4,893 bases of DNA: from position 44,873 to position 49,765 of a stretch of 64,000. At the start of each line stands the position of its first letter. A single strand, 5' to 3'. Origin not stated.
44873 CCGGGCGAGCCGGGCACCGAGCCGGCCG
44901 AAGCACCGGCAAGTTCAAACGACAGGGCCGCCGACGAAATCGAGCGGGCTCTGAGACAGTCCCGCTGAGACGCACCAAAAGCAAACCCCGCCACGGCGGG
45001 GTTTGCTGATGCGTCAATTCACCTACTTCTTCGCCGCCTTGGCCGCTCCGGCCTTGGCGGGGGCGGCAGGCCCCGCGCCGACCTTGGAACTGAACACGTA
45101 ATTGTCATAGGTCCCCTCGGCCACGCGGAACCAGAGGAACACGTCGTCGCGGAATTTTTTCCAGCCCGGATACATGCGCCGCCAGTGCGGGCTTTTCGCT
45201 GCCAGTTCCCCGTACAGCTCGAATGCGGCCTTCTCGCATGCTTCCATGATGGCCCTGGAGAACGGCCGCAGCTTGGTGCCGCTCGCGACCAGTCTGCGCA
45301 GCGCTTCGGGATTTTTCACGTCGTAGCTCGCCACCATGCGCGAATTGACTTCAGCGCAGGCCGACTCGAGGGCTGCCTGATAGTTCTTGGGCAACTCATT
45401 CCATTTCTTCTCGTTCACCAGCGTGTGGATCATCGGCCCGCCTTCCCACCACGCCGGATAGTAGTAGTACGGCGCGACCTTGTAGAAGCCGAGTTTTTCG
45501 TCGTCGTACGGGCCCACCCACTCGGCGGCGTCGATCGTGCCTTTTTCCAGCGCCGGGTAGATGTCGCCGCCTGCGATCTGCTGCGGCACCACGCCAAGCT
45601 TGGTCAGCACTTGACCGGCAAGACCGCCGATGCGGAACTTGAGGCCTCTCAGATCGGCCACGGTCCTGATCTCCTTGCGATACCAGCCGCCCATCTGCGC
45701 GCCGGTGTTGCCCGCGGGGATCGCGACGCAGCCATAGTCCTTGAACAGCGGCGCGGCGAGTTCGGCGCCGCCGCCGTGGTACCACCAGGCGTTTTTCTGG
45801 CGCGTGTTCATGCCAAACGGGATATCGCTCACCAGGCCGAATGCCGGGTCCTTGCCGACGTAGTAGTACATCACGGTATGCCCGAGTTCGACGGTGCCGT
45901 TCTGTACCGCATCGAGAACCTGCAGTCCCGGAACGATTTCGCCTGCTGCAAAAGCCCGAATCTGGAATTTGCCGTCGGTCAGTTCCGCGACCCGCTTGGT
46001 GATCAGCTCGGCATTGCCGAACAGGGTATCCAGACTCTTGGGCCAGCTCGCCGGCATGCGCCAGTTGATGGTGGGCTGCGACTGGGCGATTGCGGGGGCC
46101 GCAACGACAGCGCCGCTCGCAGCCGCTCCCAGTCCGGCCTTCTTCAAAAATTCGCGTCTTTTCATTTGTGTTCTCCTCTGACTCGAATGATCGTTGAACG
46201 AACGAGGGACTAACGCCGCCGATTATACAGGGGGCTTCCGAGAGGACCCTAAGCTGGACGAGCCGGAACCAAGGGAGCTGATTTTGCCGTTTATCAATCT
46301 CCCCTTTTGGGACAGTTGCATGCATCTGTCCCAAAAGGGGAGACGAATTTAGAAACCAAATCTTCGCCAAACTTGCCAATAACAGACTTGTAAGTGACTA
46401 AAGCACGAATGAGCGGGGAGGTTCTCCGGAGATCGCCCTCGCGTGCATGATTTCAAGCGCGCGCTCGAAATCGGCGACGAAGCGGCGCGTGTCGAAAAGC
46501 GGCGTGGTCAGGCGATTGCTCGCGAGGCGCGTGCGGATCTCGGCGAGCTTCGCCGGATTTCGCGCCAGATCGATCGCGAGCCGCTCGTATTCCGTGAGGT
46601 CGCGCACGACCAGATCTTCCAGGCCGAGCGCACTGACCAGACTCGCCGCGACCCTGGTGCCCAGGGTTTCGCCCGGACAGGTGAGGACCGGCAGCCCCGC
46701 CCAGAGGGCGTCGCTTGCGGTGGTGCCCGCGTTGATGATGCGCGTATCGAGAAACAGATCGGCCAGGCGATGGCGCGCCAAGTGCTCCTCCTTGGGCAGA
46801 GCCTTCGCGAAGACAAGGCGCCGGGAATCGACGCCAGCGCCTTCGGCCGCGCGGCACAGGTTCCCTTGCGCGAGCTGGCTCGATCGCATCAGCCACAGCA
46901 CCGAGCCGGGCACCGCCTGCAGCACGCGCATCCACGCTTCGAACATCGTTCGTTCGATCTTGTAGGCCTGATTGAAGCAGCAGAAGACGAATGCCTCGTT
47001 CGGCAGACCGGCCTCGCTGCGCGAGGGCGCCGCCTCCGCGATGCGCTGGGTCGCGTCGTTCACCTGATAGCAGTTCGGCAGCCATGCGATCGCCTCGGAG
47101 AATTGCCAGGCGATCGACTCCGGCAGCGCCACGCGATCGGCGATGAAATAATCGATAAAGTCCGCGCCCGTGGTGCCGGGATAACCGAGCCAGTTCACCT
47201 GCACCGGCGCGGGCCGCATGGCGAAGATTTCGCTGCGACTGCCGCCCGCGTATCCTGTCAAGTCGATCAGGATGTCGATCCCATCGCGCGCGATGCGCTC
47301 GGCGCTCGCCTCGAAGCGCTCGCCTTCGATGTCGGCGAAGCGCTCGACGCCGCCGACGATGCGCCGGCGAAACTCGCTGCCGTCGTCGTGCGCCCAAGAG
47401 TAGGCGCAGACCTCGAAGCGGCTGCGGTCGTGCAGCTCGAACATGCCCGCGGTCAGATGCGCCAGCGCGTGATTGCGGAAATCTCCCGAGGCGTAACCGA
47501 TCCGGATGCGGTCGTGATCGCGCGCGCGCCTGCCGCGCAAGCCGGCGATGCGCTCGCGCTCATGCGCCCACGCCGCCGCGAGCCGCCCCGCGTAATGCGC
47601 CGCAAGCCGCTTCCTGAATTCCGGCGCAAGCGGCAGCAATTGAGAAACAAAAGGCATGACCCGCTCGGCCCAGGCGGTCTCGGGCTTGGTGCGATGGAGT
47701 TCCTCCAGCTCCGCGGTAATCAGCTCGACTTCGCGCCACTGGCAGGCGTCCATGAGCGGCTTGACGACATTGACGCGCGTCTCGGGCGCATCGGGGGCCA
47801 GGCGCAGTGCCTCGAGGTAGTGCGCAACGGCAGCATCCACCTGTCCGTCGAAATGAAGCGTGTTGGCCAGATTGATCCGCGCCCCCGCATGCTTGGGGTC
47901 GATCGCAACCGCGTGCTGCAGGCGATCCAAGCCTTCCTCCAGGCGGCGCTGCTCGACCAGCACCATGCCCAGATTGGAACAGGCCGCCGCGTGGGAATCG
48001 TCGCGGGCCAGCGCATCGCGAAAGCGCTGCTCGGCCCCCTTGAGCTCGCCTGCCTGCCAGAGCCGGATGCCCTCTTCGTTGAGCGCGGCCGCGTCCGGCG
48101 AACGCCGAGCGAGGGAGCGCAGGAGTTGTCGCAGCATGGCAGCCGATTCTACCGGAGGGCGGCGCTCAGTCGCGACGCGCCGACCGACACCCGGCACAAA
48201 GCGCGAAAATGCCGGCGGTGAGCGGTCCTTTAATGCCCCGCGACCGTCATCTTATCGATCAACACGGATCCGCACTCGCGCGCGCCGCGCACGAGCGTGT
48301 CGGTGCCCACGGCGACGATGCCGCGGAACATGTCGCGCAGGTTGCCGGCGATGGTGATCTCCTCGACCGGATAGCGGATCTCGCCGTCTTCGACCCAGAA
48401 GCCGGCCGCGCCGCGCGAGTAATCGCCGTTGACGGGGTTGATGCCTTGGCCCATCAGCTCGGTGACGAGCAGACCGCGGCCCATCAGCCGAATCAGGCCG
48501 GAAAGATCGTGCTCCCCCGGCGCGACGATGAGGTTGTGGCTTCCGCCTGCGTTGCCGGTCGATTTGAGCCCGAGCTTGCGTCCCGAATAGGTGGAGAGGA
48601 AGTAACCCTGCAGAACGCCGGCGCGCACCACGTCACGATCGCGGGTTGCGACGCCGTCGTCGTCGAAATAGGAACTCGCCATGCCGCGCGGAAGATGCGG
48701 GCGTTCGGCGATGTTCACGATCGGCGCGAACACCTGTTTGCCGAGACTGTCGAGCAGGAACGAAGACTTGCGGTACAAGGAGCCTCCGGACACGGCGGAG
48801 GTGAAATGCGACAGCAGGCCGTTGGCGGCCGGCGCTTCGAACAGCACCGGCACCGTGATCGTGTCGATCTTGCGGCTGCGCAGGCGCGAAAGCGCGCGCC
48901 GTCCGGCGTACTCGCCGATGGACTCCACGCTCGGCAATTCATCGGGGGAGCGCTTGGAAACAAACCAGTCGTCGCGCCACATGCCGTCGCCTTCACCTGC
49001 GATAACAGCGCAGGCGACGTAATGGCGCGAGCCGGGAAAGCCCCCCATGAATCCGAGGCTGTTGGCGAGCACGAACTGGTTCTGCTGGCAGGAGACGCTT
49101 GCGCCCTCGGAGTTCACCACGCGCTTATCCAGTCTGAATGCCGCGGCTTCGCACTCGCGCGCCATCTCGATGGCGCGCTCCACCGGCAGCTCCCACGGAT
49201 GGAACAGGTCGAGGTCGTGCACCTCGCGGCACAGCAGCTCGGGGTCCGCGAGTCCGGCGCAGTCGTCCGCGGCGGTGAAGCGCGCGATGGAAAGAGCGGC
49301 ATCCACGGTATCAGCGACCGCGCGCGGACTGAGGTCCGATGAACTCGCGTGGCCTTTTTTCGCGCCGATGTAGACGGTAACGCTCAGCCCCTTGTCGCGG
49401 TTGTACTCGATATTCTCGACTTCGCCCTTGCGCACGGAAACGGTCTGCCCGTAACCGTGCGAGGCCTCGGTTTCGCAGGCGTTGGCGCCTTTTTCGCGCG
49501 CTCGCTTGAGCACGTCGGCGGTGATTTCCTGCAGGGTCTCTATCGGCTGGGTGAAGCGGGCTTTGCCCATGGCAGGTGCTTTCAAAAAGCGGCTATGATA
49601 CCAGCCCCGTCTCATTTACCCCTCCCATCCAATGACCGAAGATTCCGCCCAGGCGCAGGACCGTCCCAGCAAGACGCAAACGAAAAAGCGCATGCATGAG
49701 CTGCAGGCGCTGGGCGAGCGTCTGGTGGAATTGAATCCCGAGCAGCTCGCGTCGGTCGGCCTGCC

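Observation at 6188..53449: R2: a seven-copy ~140-nt intergenic element with conserved flanks and a hairpin maintained by compensatory changes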

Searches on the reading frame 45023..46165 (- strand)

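Call 7: search_protein_families(library=pfam, proteins=[window:45023-46165:-])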
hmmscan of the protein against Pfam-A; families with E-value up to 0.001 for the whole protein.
window:45023-46165:- (380 aa): 1 family
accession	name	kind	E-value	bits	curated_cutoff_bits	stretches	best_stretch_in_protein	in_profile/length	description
PF03480.18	DctP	-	7.9e-65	219.5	23.4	1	43-324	6-285/286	Bacterial extracellular solute-binding protein, family 7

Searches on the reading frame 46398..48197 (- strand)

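Call 8: search_protein_families(library=pfam, proteins=[window:46398-48197:-])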
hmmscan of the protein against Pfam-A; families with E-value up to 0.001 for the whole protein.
window:46398-48197:- (599 aa): 12 families
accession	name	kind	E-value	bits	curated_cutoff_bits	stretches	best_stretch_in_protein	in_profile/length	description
PF13844.12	Glyco_transf_41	-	5.6e-111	371.9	25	2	392-576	358-542/543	Glycosyl transferase family 41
PF07719.23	TPR_2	-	6e-11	42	27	0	106-136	3-33/34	Tetratricopeptide repeat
PF13432.12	TPR_16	-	2.6e-09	37.8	32.7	2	76-138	3-65/65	Tetratricopeptide repeat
PF14559.12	TPR_19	-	7.5e-09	36.2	25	2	80-138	1-59/68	Tetratricopeptide repeat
PF13414.12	TPR_11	-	9.7e-09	35.2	26.8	0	118-140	8-30/42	TPR repeat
PF00515.34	TPR_1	-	1.3e-07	31.6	27.8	0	106-136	3-33/34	Tetratricopeptide repeat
PF13424.12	TPR_12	-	1.8e-07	31.7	30.1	1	74-135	7-76/77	Tetratricopeptide repeat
PF13431.12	TPR_17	-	3.7e-07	30.4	24.4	1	94-124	3-33/34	Tetratricopeptide repeat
PF13374.12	TPR_10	-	6.5e-07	29.6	27.5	0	104-133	2-31/42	Tetratricopeptide repeat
PF13181.12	TPR_8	-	1.9e-06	28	25.7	0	106-136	3-33/34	Tetratricopeptide repeat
PF13428.12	TPR_14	-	5.4e-05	23.9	23.5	0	106-141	3-38/44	Tetratricopeptide repeat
PF13176.12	TPR_7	-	0.00067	20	27.9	0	108-137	3-32/36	Tetratricopeptide repeat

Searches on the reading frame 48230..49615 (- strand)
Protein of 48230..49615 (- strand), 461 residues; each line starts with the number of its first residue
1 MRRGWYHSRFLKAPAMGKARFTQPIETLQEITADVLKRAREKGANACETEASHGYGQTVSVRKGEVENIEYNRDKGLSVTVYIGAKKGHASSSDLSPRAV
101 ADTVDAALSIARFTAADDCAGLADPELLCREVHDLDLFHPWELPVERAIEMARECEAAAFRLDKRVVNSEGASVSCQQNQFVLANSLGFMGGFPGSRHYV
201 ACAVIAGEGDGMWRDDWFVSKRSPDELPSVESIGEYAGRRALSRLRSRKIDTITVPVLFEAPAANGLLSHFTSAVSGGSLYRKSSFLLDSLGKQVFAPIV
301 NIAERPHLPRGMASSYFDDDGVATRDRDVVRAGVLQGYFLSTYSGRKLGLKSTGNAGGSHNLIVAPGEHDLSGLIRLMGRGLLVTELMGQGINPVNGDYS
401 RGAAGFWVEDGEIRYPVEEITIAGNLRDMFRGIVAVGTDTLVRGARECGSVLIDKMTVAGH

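Call 76: search_protein_families(library=pfam, proteins=[window:48230-49615:-], max_evalue=0.00001)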
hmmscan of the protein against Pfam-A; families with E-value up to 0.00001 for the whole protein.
window:48230-49615:- (461 aa): 3 families
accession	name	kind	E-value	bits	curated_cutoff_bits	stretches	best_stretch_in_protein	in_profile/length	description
PF19289.4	PmbA_TldD_3rd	-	1.6e-71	240.4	22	1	254-460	3-220/220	PmbA/TldA metallopeptidase C-terminal domain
PF19290.4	PmbA_TldD_2nd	-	4.6e-19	69.3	20.9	1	139-245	2-109/109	PmbA/TldA metallopeptidase central domain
PF01523.21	PmbA_TldD_1st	-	2e-12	47.5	20.9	1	51-111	5-65/65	PmbA/TldA metallopeptidase domain 1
